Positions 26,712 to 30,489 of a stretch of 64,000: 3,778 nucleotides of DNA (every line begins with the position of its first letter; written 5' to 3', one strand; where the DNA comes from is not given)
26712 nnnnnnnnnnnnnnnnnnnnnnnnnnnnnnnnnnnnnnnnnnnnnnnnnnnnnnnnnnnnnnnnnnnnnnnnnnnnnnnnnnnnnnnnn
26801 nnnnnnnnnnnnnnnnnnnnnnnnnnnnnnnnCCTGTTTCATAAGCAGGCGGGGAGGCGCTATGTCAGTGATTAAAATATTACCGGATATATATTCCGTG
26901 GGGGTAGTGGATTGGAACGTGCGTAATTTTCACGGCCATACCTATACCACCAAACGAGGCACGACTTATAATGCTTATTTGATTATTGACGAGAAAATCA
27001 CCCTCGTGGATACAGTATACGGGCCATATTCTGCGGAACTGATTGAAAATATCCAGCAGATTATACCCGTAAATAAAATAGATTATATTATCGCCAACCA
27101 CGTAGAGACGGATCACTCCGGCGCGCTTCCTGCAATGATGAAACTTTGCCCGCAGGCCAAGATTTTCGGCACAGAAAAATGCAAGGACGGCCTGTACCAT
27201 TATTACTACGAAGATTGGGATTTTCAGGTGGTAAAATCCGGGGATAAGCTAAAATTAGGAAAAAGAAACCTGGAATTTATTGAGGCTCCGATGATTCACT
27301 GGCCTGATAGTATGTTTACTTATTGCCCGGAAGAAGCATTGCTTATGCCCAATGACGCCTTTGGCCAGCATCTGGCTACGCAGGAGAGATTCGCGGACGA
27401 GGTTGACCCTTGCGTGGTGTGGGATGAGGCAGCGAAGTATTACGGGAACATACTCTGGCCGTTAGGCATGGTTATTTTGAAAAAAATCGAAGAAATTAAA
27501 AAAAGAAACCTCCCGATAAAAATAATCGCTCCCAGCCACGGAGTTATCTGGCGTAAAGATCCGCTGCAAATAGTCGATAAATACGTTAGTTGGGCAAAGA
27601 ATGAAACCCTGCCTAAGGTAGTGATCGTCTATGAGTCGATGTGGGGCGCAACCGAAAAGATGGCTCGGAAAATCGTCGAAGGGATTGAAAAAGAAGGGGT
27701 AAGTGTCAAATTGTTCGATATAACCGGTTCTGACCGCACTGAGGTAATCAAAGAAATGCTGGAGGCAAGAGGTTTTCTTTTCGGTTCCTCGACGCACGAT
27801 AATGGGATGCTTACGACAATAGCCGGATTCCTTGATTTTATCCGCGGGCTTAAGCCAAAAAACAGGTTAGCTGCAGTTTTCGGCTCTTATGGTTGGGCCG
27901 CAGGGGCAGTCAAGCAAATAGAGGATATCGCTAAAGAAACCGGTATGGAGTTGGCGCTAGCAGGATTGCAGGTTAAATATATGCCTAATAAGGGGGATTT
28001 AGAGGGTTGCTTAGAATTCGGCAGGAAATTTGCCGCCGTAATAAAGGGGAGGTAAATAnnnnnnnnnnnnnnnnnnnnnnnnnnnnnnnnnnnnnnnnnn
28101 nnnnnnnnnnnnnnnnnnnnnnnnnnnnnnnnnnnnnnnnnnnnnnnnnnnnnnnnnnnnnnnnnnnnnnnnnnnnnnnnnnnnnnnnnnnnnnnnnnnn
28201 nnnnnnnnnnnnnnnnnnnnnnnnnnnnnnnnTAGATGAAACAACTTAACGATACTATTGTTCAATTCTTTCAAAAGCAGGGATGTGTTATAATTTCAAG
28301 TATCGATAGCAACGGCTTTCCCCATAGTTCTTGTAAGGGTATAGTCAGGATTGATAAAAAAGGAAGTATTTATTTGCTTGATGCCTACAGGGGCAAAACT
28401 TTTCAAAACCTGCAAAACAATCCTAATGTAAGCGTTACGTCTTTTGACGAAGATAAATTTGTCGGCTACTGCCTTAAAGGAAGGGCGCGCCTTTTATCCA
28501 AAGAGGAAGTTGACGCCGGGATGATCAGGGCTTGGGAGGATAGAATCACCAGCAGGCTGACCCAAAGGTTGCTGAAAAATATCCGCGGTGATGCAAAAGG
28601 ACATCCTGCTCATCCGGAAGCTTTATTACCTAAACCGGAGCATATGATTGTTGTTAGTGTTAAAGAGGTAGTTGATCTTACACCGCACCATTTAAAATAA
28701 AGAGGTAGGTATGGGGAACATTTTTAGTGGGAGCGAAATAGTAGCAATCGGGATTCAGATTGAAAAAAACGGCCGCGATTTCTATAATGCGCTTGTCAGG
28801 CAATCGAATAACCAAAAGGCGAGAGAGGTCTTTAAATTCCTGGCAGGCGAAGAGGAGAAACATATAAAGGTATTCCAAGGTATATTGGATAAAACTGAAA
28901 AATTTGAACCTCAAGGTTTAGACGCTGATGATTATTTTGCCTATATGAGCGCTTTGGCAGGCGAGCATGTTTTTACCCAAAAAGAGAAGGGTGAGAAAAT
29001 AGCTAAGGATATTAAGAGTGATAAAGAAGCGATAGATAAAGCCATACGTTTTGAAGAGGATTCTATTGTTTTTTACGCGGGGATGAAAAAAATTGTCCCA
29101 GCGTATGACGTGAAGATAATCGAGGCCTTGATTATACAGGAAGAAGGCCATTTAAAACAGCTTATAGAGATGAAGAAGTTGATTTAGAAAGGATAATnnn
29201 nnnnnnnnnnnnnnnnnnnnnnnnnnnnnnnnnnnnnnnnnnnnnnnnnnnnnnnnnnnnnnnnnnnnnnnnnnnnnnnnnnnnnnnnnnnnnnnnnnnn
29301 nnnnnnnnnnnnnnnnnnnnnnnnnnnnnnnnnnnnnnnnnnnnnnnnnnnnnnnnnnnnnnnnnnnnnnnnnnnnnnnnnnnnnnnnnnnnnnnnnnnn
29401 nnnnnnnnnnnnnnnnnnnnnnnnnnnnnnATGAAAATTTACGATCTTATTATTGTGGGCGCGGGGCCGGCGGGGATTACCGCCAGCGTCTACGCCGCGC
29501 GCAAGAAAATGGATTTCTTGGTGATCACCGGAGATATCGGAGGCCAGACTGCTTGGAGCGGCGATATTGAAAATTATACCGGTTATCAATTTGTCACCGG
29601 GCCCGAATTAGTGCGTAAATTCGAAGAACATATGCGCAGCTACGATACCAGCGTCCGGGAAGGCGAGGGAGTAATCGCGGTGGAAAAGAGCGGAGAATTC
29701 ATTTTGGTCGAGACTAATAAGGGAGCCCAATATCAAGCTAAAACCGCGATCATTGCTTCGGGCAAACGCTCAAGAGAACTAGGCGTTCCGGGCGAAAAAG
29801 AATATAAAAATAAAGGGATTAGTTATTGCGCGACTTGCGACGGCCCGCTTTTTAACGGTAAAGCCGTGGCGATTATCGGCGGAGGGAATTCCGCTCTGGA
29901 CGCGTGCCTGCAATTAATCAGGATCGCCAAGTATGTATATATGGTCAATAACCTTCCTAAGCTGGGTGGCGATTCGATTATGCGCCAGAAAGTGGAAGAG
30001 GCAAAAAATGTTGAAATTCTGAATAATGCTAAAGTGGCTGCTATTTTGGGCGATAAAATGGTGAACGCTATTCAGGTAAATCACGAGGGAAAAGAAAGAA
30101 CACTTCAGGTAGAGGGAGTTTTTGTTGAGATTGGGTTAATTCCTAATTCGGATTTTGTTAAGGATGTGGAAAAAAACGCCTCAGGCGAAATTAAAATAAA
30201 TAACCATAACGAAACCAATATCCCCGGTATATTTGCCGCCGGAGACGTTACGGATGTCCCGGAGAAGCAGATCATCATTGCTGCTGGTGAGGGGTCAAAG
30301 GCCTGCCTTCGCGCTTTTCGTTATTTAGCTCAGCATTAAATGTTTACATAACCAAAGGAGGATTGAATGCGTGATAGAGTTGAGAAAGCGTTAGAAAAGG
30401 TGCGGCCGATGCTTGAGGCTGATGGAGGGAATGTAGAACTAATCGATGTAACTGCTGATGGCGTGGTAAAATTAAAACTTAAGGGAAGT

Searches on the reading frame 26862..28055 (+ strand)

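Call 72: search_protein_families(library=pfam, proteins=[window:26862-28055:+], max_evalue=0.00001)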
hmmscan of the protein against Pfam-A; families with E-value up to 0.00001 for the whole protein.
window:26862-28055:+ (397 aa): 3 families
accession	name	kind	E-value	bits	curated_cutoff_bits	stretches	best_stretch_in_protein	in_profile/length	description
PF19583.5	ODP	-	3.9e-20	73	27.2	1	36-227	3-194/194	ODP family beta lactamase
PF00258.30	Flavodoxin_1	-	2e-19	70.6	25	1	255-387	1-143/143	Flavodoxin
PF00753.33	Lactamase_B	-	1.4e-07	32.1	22.7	1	36-226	6-196/196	Metallo-beta-lactamase superfamily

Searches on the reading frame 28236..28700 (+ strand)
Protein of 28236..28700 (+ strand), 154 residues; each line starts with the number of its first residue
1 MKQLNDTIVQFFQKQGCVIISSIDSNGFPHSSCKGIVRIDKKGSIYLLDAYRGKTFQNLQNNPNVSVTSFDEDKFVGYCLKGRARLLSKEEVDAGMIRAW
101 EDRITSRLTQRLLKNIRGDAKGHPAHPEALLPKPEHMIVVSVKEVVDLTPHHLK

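Call 72: search_protein_families(library=pfam, proteins=[window:28236-28700:+], max_evalue=0.00001)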
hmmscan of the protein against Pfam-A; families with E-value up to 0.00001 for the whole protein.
window:28236-28700:+ (154 aa): 1 family
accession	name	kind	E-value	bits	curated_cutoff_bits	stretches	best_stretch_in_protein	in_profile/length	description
PF01243.27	PNPOx_N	-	2.9e-16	60.3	28.1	1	5-112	2-98/120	Pyridoxamine 5'-phosphate oxidase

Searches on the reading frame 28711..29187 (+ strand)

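Call 72: search_protein_families(library=pfam, proteins=[window:28711-29187:+], max_evalue=0.00001)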
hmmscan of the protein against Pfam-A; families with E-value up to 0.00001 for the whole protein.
window:28711-29187:+ (158 aa): 1 family
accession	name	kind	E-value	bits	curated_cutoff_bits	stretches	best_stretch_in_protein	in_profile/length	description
PF02915.23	Rubrerythrin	-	2e-09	38.4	22.8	1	9-151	1-133/137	Rubrerythrin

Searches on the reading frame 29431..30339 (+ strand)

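Call 72: search_protein_families(library=pfam, proteins=[window:29431-30339:+], max_evalue=0.00001)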
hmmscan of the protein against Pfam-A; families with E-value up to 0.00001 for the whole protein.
window:29431-30339:+ (302 aa): 6 families
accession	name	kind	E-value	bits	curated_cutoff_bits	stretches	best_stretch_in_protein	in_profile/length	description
PF07992.20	Pyr_redox_2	-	5e-43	148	26.1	1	4-284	1-287/291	Pyridine nucleotide-disulphide oxidoreductase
PF13738.12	Pyr_redox_3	-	1.9e-27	96.8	30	1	54-271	77-305/305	Pyridine nucleotide-disulphide oxidoreductase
PF00070.33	Pyr_redox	-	1.9e-09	38.3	22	1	146-217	2-80/82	Pyridine nucleotide-disulphide oxidoreductase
PF00890.30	FAD_binding_2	-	5e-08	33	20.4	0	5-44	1-42/414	FAD binding domain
PF03486.20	HI0933_like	-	1.5e-07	31.6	50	0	5-32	2-29/244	HI0933-like protein Rossmann domain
PF12831.13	FAD_oxidored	-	7.2e-07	29.3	27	0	5-68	1-68/416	FAD dependent oxidoreductase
